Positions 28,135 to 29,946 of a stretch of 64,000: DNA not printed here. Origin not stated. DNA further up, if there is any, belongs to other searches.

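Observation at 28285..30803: ADP-ribosylglycohydrolase fused to a CX5R dual-specificity phosphatase domain, translationally coupled to a ribokinase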

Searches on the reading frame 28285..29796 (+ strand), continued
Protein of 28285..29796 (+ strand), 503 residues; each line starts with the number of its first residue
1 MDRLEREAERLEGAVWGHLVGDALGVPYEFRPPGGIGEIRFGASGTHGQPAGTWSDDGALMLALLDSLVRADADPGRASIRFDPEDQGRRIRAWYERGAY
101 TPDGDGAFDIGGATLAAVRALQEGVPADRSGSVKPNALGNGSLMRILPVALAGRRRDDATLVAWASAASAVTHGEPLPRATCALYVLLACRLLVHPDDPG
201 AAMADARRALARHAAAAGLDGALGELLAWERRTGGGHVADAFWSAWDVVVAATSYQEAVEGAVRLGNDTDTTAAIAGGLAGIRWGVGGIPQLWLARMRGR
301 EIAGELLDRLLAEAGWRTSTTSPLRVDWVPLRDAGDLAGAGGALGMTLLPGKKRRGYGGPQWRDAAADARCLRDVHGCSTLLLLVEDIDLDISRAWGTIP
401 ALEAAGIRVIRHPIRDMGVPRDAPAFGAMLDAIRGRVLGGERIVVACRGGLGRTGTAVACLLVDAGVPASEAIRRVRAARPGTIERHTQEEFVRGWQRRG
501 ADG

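Call 10: find_related_loci(query=window:28285-29796:+, collection=genome_contigs, flank=6000)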
Query window:28285-29796:+ (503 aa) in genome_contigs; peptide patterns used: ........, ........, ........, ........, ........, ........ (x = any residue, [..] = any of these).
249 stretches matched a pattern; 169 encode a relative of the query (tblastn E <= 1e-3); the best 80 are kept; 80 distinct loci.
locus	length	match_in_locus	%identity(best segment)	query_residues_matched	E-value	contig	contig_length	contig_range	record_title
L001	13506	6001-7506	79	1-502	0e+0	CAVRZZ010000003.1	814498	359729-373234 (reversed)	MAG: uncultured Chloroflexia bacterium isolate MFD05942.bin.1.135 genome assembly, contig: contig_23212, whole genome sh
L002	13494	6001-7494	79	1-498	0e+0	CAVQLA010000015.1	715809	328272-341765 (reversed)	MAG: uncultured Chloroflexia bacterium isolate MFD00032.bin.1.157 genome assembly, contig: contig_9272, whole genome sho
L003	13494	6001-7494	79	1-498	0e+0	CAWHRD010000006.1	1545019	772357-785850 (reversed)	MAG: uncultured Chloroflexia bacterium isolate MFD05942.bin.3.408 genome assembly, contig: contig_6647, whole genome sho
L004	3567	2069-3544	73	5-496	0e+0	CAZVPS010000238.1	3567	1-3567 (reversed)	MAG TPA_asm: uncultured Anaerolineaceae bacterium isolate SRP302447_co4_448 genome assembly, contig: NODE_75830_length_3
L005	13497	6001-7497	72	1-496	0e+0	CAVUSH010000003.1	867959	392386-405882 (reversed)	MAG: uncultured Chloroflexia bacterium isolate MFD05942.bin.2.270 genome assembly, contig: contig_33608, whole genome sh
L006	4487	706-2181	73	5-496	0e+0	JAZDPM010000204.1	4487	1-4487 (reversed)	MAG: Chloroflexota bacterium isolate MEGAHIT-group-0.837 k141_15255279, whole genome shotgun sequence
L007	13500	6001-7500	72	1-500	0e+0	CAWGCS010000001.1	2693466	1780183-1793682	MAG: uncultured Chloroflexia bacterium isolate MFD05942.bin.1.304 genome assembly, contig: contig_3988, whole genome sho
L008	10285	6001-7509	69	4-497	0e+0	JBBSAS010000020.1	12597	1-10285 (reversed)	MAG: Candidatus Limnocylindrales bacterium isolate La6_metabat2.032 La6_metabat2.032_K_1426012_L_12597_cov_36.1274, whol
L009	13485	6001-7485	69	5-496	0e+0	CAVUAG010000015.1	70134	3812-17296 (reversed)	MAG: uncultured Chloroflexia bacterium isolate MFD00905.bin.3.204 genome assembly, contig: contig_72788, whole genome sh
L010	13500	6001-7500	80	1-500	0e+0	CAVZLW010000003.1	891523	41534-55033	MAG: uncultured Chloroflexia bacterium isolate MFD05942.bin.1.327 genome assembly, contig: contig_24684, whole genome sh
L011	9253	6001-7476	53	10-496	8e-147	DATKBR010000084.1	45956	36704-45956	MAG TPA_asm: Candidatus Limnocylindria bacterium isolate SMAG_U14425 k141_938333, whole genome shotgun sequence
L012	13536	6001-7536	54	10-497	4e-146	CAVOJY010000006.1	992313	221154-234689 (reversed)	MAG: uncultured Chloroflexia bacterium isolate MFD00032.bin.2.2 genome assembly, contig: contig_5728, whole genome shotg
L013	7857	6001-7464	50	8-501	1e-134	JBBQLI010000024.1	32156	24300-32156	MAG: Candidatus Limnocylindrales bacterium isolate Co_metawrap_508 Cmw_508_k141_7165363_length_32156_cov_16.0000, whole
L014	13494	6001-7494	50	9-497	2e-134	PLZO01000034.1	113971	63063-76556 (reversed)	MAG: Chloroflexi bacterium isolate palsa_1068 73.20120700_P3D.134_contig_22076, whole genome shotgun sequence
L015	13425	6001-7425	53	8-496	2e-132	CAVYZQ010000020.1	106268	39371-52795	MAG: uncultured Chloroflexia bacterium isolate MFD02199.bin.2.159 genome assembly, contig: contig_34494, whole genome sh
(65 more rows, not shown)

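Call 23: search_protein_families(library=padloc, proteins=[window:28285-29796:+], max_evalue=0.01)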
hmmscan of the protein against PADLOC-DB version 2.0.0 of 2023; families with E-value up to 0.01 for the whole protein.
window:28285-29796:+ (503 aa): 0 families

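Call 37: predict_structure(alignment_id=A2)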
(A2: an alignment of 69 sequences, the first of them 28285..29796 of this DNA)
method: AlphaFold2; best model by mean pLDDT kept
length: 503 residues; sequences in the alignment: 69
mean_pLDDT: 94.3   pTM: 0.92
mean pLDDT of the five models: 94.3, 94.1, 93.8, 93.1, 93.0
residues with pLDDT >= 90: 439; 70-90: 56; 50-70: 8; < 50: 0
segments of 3 or more residues with pLDDT < 50: none
pLDDT, mean of each block of 10 residues (from residue 1): 91 98 94 93 84 95 96 76 97 96 87 93 96 84 97 98 98 96 99 97 98 97 97 94 98 98 94 98 97 93 95 93 95 90 97 90 96 98 97 94 97 96 95 97 97 97 96 97 95 88 57
secondary structure, 60 per line:
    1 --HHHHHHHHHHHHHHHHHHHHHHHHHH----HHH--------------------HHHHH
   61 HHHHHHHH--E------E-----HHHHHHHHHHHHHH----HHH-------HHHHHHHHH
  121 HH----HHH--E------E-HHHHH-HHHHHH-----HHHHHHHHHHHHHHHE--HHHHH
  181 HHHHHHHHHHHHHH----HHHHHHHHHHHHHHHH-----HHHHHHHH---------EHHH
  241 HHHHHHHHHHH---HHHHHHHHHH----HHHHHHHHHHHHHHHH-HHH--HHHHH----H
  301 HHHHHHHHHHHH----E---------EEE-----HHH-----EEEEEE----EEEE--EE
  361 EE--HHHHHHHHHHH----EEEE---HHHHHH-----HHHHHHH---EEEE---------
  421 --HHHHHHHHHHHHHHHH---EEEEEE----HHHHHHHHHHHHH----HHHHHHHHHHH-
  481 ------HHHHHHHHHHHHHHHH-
elements in order: H3-28 H56-68 H84-97 H112-122 H141-145 H147-152 H158-172 H176-194 H199-214 H220-227 H238-251 H255-264 H269-284 H291-295 H300-312 E327-329 E343-348 E353-356 E359-362 H365-375 E380-383 H387-392 H398-404 E408-411 H423-438 E442-447 H452-464 H469-479 H487-502

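Call 43: fold_search(model_id=the predicted structure, library=pdb)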
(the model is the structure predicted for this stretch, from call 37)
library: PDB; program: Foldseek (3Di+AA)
matches with E <= 10: 1191; with E <= 0.001: 111
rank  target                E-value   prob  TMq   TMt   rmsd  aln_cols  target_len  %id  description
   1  8za7_A                3.2e-14  1.00  0.55  0.82   2.8       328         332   27  ART-ARH type toxin effector-immunity protein pair of Listeria monocytogenes (released 2025-04-30)
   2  6drh_E                1.5e-13  1.00  0.51  0.69   3.9       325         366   24  ADP-ribosyltransferase toxin/immunity pair (released 2018-10-31)
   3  6dre_A                4.8e-13  1.00  0.51  0.69   3.9       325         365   24  ADP-ribosyltransferase toxin/immunity pair (released 2018-10-31)
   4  2yzv                  8.3e-13  1.00  0.49  0.83   3.8       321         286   29  ADP-ribosylglycohydrolase-related protein complex (released 2007-11-06)
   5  2cwc                  1.8e-12  1.00  0.48  0.83   3.8       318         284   30  Crystal structure of ADP-ribosylglycohydrolase-related protein from Thermus thermophilus HB8 (released 2005-12-18)
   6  2yzw                  2.0e-12  1.00  0.48  0.83   3.8       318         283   30  ADP-ribosylglycohydrolase-related protein complex (released 2007-11-06)
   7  3o5t_A                2.1e-12  1.00  0.50  0.84   2.9       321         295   27  Structure of DraG-GlnZ complex with ADP (released 2011-10-05)
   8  2woe_A                3.4e-12  1.00  0.51  0.85   3.1       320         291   27  Crystal Structure of the D97N variant of dinitrogenase reductase- activating glycohydrolase (DRAG) from Rhodospirillum (released 2009-08-18)
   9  2woc_A                3.7e-12  1.00  0.51  0.85   3.1       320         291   28  Crystal Structure of the dinitrogenase reductase-activating glycohydrolase (DRAG) from Rhodospirillum rubrum (released 2009-08-11)
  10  3g9d_B                5.3e-12  1.00  0.48  0.82   3.4       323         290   26  Crystal structure glycohydrolase (released 2009-07-14)
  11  1t5j                  1.2e-11  1.00  0.46  0.74   5.4       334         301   21  Crystal structure of ribosylglycohydrolase MJ1187 from Methanococcus jannaschii (released 2004-05-11)
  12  3g9d_A                1.8e-11  1.00  0.50  0.84   3.0       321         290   27  Crystal structure glycohydrolase (released 2009-07-14)
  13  6hgz_A                2.5e-09  1.00  0.45  0.67   4.9       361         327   19  ADP-ribosylserine hydrolase ARH3 of Latimeria chalumnae in complex with ADP-ribose (released 2018-11-28)
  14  7aqm_A                4.0e-09  1.00  0.45  0.67   5.3       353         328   18  ADP-ribosylserine hydrolase ARH3 of Latimeria chalumnae in complex with alpha-1''-O-methyl-ADP-ribose (meADPr) (released 2021-06-16)
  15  6g1p_B                4.3e-09  1.00  0.46  0.69   4.7       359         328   19  Apo form of ADP-ribosylserine hydrolase ARH3 of Latimeria chalumnae (released 2018-11-28)
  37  1fpz_A                6.5e-08  1.00  0.33  0.89   2.1       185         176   22  CRYSTAL STRUCTURE ANALYSIS OF KINASE ASSOCIATED PHOSPHATASE (KAP) WITH A SUBSTITUTION OF THE CATALYTIC SITE CYSTEINE ( (released 2001-05-09)
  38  1fpz_C                7.1e-08  1.00  0.33  0.89   2.0       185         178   22  CRYSTAL STRUCTURE ANALYSIS OF KINASE ASSOCIATED PHOSPHATASE (KAP) WITH A SUBSTITUTION OF THE CATALYTIC SITE CYSTEINE ( (released 2001-05-09)
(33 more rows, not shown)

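Call 55: search_dna_similar(query=window:28285-29796:+, collection=plasmids, mode=protein, max_evalue=1e-8, max_rows=25)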
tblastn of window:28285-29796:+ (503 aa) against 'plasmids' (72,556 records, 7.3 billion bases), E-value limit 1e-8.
Records with a match: 42; places in all: 42; records where one place covers at least 80% of the query: 0.
Best place of each record, by identity: <60% 42.
By first word of the organism name: Bifidobacterium 4; Clostridium 4; Natribaculum 2; Halapricum 2; Aeromonas 2; Paenibacillus 2; Halococcus 2; Paraburkholderia 1; Burkholderia 1; Acidovorax 1; and 21 more.
By predicted mobility (MOB-suite, as given by PLSDB): non-mobilizable 38; mobilizable 2; conjugative 2.
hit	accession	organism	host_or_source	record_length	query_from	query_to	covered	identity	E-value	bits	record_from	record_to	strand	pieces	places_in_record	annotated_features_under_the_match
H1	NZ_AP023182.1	Paraburkholderia sp. PGU19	Physopelta gutta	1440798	13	310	59%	37.1%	7e-21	104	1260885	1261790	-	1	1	record has no annotation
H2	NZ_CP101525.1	Burkholderia arboris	mixed culture,soil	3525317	13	301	57%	38.1%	6e-18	95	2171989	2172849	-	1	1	none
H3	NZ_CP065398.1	Bifidobacterium longum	cell culture,feces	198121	14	311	59%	35.9%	8e-23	110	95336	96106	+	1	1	ADP-ribosylglycohydrolase family protein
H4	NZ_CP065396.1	Bifidobacterium longum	cell culture,feces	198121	14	311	59%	35.9%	8e-23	110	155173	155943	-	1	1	ADP-ribosylglycohydrolase family protein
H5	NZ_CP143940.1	Bifidobacterium longum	Homo sapiens,cell culture,human fecal ...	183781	14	311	59%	35.2%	2e-21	105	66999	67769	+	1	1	ADP-ribosylglycohydrolase family protein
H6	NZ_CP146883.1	Bifidobacterium longum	-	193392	14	311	59%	35.2%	3e-21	105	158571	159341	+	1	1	ADP-ribosylglycohydrolase family protein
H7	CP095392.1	Natribaculum breve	cell culture,saline soil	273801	13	307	59%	33.9%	9e-16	88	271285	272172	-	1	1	record has no annotation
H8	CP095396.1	Natribaculum longum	cell culture,saline soil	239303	13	307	59%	33.2%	3e-15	87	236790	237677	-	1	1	record has no annotation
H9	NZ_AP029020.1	Acidovorax sp. DW039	Lemna minor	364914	13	311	59%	32.8%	1e-11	76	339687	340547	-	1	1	ADP-ribosylglycohydrolase family protein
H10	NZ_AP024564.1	Allochromatium tepidum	-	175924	13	311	59%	32.6%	2e-10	72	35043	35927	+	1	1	ADP-ribosylglycohydrolase family protein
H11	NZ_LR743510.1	Methylobacterium bullatum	-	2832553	13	314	60%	32.1%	2e-14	84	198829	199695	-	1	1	none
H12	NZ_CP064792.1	Halapricum desulfuricans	Elton hypersaline lake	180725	13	308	59%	32.3%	6e-13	79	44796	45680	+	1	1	ADP-ribosylglycohydrolase family protein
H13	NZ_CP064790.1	Halapricum desulfuricans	Baskunchak hypersaline lake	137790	13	308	59%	31.9%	3e-12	77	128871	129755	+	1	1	ADP-ribosylglycohydrolase family protein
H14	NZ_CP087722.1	Halalkaliarchaeum sp. AArc-CO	Kulunda Steppe hypersaline lake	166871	13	317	61%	30.8%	2e-9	68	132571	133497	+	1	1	ADP-ribosylglycohydrolase family protein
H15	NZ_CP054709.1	Halarchaeum sp. CBA1220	solar salt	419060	13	310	59%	31.1%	2e-9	68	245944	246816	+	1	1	ADP-ribosylglycohydrolase family protein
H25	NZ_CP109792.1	Leisingera thetidis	-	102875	317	499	36%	38.5%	3e-12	77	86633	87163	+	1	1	ADP-ribosylglycohydrolase family protein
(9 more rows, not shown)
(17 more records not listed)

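Call 56: search_dna_similar(query=window:28285-29796:+, collection=phages, mode=protein, max_evalue=1e-8, max_rows=15)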
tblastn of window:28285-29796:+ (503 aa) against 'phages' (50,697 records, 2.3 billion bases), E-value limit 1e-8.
Records with a match: 1; places in all: 1; records where one place covers at least 80% of the query: 0.
Best place of each record, by identity: <60% 1.
By first word of the organism name: Erwinia 1.
By host as written in the record: Erwinia aphidicola B01_10 1.
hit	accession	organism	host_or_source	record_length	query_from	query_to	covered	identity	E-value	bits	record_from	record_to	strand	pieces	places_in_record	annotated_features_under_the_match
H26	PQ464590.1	Erwinia phage Hallingskeid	Erwinia aphidicola B01_10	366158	13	157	29%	33.1%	3e-9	66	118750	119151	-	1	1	ADP-ribosylglycohydrolase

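Call 57: get_annotated_region(hit=H25, flank=7000)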
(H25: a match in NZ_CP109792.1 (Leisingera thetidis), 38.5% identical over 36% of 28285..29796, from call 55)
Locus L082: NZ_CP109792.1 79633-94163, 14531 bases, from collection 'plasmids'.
description: Leisingera thetidis strain BMJM1 plasmid pBMJM1_5, complete sequence
organism: Leisingera thetidis (NCBI taxid 2930199)
taxonomy: Bacteria; Pseudomonadota; Alphaproteobacteria; Rhodobacterales; Roseobacteraceae; Leisingera; Leisingera thetidis
host: -; source: -; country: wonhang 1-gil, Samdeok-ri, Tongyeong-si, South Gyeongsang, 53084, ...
typing (MOB-suite, as given by PLSDB): conjugative; replicon rep_cluster_231; relaxase MOBP; mating-pair formation MPF_T
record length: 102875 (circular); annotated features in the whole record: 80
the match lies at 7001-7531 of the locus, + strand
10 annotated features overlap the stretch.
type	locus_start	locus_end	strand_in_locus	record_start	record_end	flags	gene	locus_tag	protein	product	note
CDS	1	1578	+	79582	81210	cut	-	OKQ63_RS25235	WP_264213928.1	IS66 family transposase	-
CDS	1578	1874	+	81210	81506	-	-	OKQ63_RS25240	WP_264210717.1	hypothetical protein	-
CDS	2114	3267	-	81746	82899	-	-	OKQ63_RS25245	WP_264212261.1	IS3 family transposase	-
CDS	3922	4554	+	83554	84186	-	-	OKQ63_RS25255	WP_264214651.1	hypothetical protein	-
CDS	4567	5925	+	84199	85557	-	-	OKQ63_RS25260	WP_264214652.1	AAA family ATPase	-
CDS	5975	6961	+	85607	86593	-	-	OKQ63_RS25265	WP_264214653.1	WYL domain-containing protein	-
CDS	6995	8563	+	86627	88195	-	-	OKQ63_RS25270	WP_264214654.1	ADP-ribosylglycohydrolase family protein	-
CDS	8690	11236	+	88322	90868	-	-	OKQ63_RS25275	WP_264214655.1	PD-(D/E)XK nuclease family protein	-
CDS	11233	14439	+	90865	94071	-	-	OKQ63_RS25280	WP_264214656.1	UvrD-helicase domain-containing protein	-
CDS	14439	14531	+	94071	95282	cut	-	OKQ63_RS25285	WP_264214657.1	hypothetical protein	-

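Call 61: find_related_loci(query=A3, collection=metagenome_contigs, flank=6000)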
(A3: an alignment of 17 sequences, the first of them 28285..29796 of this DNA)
Query A3 (503 aa) in metagenome_contigs; peptide patterns used: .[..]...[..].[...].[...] (x = any residue, [..] = any of these).
600 stretches matched a pattern (row limit reached: there are more); 555 encode a relative of the query (tblastn E <= 1e-3); the best 80 are kept; 80 distinct loci.
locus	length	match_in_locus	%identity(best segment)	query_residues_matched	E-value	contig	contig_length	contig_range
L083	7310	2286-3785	72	2-501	0e+0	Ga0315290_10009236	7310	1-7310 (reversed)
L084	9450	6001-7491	72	5-501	0e+0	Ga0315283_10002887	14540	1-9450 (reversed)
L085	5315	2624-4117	72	2-499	0e+0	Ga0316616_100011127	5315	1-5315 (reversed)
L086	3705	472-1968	73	2-500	0e+0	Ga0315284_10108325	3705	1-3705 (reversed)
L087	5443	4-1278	77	74-498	0e+0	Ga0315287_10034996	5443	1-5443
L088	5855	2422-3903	58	4-496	9e-157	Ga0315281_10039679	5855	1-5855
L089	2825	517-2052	52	10-497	1e-151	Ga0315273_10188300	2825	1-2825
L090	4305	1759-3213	55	10-497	6e-139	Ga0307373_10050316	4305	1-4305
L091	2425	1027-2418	52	13-477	6e-132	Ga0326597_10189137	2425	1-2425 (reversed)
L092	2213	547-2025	47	9-496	5e-118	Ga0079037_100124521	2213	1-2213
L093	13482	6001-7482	48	9-496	3e-100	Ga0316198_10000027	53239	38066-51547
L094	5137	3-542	72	322-501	4e-66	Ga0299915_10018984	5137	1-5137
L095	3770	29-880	45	222-499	4e-62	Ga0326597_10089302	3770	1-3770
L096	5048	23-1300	36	82-493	1e-50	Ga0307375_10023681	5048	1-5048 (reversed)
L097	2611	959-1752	56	7-496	2e-49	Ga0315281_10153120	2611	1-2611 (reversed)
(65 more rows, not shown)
